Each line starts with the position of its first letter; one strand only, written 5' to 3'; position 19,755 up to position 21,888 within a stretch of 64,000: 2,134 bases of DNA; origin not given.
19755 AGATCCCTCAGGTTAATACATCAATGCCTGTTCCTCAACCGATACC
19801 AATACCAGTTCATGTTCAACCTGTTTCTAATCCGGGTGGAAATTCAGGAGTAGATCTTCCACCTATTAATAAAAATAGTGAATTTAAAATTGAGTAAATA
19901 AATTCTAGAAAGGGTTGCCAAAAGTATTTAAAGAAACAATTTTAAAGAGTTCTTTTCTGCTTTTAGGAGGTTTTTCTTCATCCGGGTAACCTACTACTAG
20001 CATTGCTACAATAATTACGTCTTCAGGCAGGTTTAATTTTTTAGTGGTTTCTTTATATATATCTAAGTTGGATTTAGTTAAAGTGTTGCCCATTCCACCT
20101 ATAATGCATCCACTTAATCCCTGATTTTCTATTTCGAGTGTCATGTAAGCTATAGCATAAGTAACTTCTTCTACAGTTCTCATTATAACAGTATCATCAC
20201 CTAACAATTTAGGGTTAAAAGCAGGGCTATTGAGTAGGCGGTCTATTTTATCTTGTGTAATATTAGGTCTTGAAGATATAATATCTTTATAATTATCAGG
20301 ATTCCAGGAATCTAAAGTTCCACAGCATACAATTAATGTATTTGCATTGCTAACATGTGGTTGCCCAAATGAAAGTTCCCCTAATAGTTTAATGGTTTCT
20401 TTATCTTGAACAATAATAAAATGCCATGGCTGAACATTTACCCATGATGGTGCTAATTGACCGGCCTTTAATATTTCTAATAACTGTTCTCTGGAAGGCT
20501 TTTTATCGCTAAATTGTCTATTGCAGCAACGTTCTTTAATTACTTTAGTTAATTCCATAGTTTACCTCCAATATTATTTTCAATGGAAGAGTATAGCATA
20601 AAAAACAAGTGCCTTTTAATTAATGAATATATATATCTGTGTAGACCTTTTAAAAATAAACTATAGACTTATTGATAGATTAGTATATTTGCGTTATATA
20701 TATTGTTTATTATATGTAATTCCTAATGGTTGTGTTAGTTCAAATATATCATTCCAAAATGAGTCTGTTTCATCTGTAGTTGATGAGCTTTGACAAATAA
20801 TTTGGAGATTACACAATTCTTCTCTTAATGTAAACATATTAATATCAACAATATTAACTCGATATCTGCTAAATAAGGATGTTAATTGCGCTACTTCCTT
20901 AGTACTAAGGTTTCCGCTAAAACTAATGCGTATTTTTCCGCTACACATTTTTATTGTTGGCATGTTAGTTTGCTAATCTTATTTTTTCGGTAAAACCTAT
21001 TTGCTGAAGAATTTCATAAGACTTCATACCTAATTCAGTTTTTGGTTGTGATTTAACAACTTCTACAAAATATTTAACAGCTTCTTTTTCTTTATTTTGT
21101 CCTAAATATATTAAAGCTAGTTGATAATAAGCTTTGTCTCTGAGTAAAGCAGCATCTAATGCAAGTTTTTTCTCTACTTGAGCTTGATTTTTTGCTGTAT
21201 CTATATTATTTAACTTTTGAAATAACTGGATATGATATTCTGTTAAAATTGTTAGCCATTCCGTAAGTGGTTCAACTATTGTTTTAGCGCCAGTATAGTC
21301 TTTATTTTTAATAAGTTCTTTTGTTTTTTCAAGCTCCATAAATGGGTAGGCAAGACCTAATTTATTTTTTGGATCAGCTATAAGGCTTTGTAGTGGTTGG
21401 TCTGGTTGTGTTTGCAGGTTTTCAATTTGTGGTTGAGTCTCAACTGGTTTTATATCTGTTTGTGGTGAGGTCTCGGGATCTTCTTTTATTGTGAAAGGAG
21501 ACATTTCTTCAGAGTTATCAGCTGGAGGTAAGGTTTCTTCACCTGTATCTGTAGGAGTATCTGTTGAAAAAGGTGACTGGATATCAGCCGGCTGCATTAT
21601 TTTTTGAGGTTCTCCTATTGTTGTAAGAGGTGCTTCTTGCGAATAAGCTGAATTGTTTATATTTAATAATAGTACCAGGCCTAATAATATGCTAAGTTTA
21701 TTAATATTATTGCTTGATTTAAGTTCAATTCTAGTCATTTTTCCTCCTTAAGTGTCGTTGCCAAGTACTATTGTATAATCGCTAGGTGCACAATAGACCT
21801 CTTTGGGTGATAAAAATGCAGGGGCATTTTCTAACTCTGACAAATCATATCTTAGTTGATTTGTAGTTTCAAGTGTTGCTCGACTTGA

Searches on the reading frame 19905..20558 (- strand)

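Call 4: search_protein_families(library=pfam, proteins=[window:19905-20558:-], max_evalue=0.01)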
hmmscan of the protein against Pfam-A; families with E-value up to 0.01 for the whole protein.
window:19905-20558:- (217 aa): 2 families
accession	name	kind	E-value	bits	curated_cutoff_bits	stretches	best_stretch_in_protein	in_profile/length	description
PF00881.29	Nitroreductase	-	2.5e-19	70.5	23.5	1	7-191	1-167/167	Nitroreductase family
PF14512.11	TM1586_NiRdase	-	1.3e-10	41.7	27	2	20-56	154-191/215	Putative TM nitroreductase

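Call 5: search_protein_families(library=ncbifam, proteins=[window:19905-20558:-], max_evalue=0.01)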
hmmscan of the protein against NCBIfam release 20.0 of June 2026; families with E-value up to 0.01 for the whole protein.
window:19905-20558:- (217 aa): 9 families
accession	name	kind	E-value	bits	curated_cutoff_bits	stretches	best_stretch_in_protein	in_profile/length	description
NF008033.1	PRK10765.1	equivalog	9.2e-12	44.9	223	2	6-80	7-81/240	oxygen-insensitive NADPH nitroreductase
TIGR02476.1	BluB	equivalog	8.6e-10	38.3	150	1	3-55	9-61/205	5,6-dimethylbenzimidazole synthase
NF008275.0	PRK11053.1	equivalog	8.9e-09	35.1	227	1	1-80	1-86/217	oxygen-insensitive NAD(P)H nitroreductase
NF008088.0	PRK10828.1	equivalog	6.3e-07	29.1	183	1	6-55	7-55/183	NAD(P)H nitroreductase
NF047509.1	Rv3131_FMN_oxido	subfamily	7.9e-05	22.3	199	1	29-80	2-52/319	Acg family FMN-binding oxidoreductase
NF005901.0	PRK07877.1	equivalog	0.00035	18.9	476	1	14-58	365-409/722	Rv1355c family protein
TIGR03553.1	F420_FbiB_CTERM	equivalog_domain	0.002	17.9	249.55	0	6-56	2-52/194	F420 biosynthesis protein FbiB, C-terminal domain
NF003768.0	PRK05365.1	equivalog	0.0078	15.7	152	0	7-59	18-71/200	malonic semialdehyde reductase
NF009810.0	PRK13294.1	equivalog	0.008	15.1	304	0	6-58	257-310/449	coenzyme F420-0:L-glutamate ligase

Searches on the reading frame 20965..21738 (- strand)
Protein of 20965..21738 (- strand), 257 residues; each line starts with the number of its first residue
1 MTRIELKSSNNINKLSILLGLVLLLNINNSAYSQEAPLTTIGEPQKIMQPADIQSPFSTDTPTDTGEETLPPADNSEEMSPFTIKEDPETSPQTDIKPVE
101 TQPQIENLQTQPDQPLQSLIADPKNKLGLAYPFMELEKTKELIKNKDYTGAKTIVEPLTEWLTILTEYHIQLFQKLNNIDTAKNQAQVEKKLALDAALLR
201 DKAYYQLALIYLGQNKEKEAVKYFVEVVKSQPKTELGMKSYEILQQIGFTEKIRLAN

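Call 50: search_protein_families(library=pfam, proteins=[window:20965-21738:-], max_evalue=0.0001)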
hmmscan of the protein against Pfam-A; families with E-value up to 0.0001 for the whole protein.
window:20965-21738:- (257 aa): 1 family
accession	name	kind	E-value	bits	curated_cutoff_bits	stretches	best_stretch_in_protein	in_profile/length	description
PF13181.12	TPR_8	-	1e-05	25.7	25.7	1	202-233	2-33/34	Tetratricopeptide repeat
